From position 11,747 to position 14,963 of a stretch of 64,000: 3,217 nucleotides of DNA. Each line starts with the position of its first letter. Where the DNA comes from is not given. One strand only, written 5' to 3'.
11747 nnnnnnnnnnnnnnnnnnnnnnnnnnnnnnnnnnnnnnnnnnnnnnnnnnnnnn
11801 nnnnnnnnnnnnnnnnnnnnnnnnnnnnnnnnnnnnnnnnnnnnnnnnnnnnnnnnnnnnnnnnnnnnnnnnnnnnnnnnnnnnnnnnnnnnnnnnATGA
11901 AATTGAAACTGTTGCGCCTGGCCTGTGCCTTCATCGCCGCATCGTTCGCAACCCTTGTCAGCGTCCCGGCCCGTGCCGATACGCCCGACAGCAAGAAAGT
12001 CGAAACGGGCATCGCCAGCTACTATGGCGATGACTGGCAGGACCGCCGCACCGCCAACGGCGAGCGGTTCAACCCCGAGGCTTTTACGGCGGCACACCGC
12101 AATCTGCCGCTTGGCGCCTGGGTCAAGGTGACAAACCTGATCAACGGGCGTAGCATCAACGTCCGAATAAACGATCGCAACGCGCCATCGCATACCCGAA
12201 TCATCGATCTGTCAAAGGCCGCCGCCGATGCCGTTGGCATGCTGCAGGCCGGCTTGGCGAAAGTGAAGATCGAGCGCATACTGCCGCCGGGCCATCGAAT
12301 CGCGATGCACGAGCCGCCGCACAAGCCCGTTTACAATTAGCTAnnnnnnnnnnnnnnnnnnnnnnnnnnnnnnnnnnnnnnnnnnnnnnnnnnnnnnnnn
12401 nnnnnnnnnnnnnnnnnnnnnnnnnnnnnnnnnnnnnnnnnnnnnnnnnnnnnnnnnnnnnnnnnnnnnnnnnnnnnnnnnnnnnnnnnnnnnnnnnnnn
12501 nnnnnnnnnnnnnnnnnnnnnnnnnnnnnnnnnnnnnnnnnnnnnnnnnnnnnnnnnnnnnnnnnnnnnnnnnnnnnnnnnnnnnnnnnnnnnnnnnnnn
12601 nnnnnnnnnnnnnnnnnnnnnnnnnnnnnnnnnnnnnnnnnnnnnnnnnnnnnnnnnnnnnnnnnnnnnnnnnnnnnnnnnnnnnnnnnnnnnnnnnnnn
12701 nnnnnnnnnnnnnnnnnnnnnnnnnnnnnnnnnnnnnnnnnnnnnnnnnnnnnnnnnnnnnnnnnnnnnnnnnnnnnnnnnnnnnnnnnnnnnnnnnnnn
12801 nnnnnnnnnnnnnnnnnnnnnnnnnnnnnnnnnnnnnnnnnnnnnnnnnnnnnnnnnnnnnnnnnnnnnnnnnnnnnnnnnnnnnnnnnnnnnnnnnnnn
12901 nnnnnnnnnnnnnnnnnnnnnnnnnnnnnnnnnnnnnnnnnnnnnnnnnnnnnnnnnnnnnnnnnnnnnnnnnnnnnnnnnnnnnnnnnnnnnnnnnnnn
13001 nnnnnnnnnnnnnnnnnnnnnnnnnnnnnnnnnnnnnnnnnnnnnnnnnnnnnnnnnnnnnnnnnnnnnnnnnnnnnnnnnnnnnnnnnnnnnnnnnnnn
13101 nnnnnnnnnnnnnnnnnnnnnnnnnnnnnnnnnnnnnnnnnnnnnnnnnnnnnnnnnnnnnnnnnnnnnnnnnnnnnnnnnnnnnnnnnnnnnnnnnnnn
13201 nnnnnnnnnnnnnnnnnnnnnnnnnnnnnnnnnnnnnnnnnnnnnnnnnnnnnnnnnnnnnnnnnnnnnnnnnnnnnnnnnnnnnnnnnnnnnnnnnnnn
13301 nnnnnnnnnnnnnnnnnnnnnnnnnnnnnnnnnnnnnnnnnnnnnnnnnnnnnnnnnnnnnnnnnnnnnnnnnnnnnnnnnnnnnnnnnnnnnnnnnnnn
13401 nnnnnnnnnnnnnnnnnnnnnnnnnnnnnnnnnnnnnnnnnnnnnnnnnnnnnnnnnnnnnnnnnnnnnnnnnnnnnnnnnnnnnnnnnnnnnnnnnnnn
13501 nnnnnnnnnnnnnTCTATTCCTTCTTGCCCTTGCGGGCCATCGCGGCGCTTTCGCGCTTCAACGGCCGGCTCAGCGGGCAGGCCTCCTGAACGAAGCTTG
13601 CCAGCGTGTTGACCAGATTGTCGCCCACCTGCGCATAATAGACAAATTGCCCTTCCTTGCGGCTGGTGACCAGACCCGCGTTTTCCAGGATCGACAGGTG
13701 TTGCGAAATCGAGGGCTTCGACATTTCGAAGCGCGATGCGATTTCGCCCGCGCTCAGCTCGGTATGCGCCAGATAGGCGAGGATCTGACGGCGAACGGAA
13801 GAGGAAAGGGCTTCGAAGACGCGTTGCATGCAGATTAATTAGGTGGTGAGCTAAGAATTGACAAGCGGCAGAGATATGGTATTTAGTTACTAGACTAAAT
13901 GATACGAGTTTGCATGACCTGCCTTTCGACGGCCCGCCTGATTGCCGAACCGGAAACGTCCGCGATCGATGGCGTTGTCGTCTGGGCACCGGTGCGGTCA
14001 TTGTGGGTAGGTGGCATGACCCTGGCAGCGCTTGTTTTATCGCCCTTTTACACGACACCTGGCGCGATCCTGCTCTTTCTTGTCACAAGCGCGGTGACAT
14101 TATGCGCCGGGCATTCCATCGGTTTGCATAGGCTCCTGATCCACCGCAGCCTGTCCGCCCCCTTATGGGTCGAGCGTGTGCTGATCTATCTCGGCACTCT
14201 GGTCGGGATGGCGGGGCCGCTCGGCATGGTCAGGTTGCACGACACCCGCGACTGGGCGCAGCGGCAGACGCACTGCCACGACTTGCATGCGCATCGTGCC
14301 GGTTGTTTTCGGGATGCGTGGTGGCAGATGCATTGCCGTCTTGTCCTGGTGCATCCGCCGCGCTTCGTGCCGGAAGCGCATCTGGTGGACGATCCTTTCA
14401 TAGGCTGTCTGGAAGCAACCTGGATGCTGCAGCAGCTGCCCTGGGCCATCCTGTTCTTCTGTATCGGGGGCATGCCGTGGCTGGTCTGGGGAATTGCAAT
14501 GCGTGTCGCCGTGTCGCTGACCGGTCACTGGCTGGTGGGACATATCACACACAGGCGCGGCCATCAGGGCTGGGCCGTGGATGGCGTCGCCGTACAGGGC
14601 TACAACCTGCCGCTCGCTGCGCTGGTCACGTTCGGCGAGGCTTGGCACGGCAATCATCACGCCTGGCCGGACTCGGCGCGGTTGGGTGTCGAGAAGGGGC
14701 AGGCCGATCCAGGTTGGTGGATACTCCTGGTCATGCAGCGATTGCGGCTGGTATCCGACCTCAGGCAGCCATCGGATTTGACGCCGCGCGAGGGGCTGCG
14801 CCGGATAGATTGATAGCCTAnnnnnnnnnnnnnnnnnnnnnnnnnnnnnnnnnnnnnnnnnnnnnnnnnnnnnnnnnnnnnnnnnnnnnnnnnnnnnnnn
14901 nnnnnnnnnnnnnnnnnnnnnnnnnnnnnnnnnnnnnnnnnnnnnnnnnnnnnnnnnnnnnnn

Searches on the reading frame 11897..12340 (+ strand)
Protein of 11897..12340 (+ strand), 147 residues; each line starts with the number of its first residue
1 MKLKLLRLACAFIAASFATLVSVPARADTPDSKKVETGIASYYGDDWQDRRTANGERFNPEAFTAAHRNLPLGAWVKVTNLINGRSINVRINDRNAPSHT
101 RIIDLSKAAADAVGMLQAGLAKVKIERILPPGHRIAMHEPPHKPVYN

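Call 3: search_protein_families(library=pfam, proteins=[window:11897-12340:+], max_evalue=0.1)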
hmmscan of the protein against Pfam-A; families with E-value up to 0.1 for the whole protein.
window:11897-12340:+ (147 aa): 2 families
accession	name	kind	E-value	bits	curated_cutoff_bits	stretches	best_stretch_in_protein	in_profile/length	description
PF03330.24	DPBB_1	-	5.7e-22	78.2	28.8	1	36-125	2-83/83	Lytic transglycolase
PF18062.7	RE_AspBHI_N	-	0.067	13.2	27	1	17-56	32-71/185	Restriction endonuclease AspBHI N-terminal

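Call 5: search_protein_families(library=ncbifam, proteins=[window:11897-12340:+], max_evalue=1)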
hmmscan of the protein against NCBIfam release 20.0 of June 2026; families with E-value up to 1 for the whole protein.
window:11897-12340:+ (147 aa): 6 families
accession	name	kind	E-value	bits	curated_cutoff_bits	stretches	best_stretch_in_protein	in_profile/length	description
TIGR00413.1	rlpA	subfamily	5e-37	127.9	82.15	1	38-128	1-91/208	septal ring lytic transglycosylase RlpA family protein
NF007953.1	PRK10672.1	equivalog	3.9e-29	102.3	201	1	35-128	77-168/362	endolytic peptidoglycan transglycosylase RlpA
NF047735.1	MPL36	exception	5.1e-28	98.6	430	1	21-126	77-182/305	RlpA family plasminogen-binding lipoprotein MPL36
NF041659.1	Papain_Inhib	equivalog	1.2e-06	28.5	150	1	9-118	10-126/130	cysteine/serine endopeptidase inhibitor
NF041144.1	expansin_EXLX1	subfamily_domain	0.00065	19.1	100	1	73-128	41-95/194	expansin EXLX1 family cellulose-binding protein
NF058669.1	SCO2207_fam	exception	0.022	14.6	250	1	64-92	166-194/228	SCO2207 family protein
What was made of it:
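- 11897..12340 (+): RlpA-family lytic transglycosylase-like lipoprotein. Conserved right anchor of the locus. TIGR00413 at 5e-37 and PF03330 at 5.7e-22 (calls 3, 5).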

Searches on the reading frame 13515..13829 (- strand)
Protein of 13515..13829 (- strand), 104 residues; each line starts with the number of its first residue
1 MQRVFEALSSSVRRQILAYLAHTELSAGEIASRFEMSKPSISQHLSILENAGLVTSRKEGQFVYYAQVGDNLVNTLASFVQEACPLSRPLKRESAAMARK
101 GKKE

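Call 25: search_protein_families(library=pfam, proteins=[window:13515-13829:-], max_evalue=0.01)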
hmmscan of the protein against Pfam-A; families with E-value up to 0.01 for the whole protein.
window:13515-13829:- (104 aa): 21 families
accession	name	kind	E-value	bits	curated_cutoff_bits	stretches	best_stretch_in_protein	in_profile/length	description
PF01022.26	HTH_5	-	9.6e-15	54.6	22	1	11-56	2-47/47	Bacterial regulatory protein, arsR family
PF12840.13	HTH_20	-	2.5e-13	50.2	27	1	8-57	1-51/51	Helix-turn-helix domain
PF12802.13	MarR_2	-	2.9e-09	37.4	27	1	15-58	9-54/61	MarR family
PF08279.18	HTH_11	-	4.5e-06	26.9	25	1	13-57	2-49/55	HTH domain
PF01978.25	TrmB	-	1.7e-05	25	25.6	1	20-66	18-64/68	Sugar-specific transcriptional regulator TrmB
PF09339.16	HTH_IclR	-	1.8e-05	24.8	22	1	15-56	7-50/52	IclR helix-turn-helix domain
PF02082.26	Rrf2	-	5.4e-05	23.8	30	1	15-58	10-57/132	Iron-dependent Transcriptional regulator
PF01047.28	MarR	-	5.8e-05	23.3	24.6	1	22-58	15-51/59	MarR family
PF25213.1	HVO_A0261_N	-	7e-05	23.1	35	1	8-81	8-79/86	HVO_A0261 N-terminal domain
PF00392.27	GntR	-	8.7e-05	22.6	27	1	11-59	8-59/64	Bacterial regulatory proteins, gntR family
PF17782.7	DprA_WH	-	0.00014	22.3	22.9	1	9-57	10-58/61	DprA winged helix domain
PF13518.12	HTH_28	-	0.00015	22.2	25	1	13-53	2-41/52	Helix-turn-helix domain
PF21476.4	PF0610-like_N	-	0.00019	22.1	33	1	12-46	2-36/50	PF0610-like, N-terminal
PF13412.12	HTH_24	-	0.00019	21.4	21.9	1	13-55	5-48/48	Winged helix-turn-helix DNA-binding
PF24035.1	DUF7344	-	0.00037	21.2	27.8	0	5-33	1-29/76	Domain of unknown function (DUF7344)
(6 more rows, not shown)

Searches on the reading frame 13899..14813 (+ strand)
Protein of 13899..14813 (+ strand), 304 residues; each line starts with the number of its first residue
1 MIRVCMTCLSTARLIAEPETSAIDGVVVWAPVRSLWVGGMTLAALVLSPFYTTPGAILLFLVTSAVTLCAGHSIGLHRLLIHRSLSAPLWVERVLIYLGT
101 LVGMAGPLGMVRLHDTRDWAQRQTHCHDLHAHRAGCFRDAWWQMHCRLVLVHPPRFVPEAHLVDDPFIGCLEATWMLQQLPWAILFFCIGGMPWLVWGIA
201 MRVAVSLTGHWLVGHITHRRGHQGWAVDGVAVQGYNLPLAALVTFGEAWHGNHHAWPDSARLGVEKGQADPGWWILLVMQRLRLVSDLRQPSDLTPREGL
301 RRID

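Call 25: search_protein_families(library=pfam, proteins=[window:13899-14813:+], max_evalue=0.01)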
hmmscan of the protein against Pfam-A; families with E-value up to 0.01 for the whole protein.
window:13899-14813:+ (304 aa): 1 family
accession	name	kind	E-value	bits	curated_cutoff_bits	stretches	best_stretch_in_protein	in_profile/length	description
PF00487.30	FA_desaturase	-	0.0026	18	29.7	1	58-258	7-225/253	Fatty acid desaturase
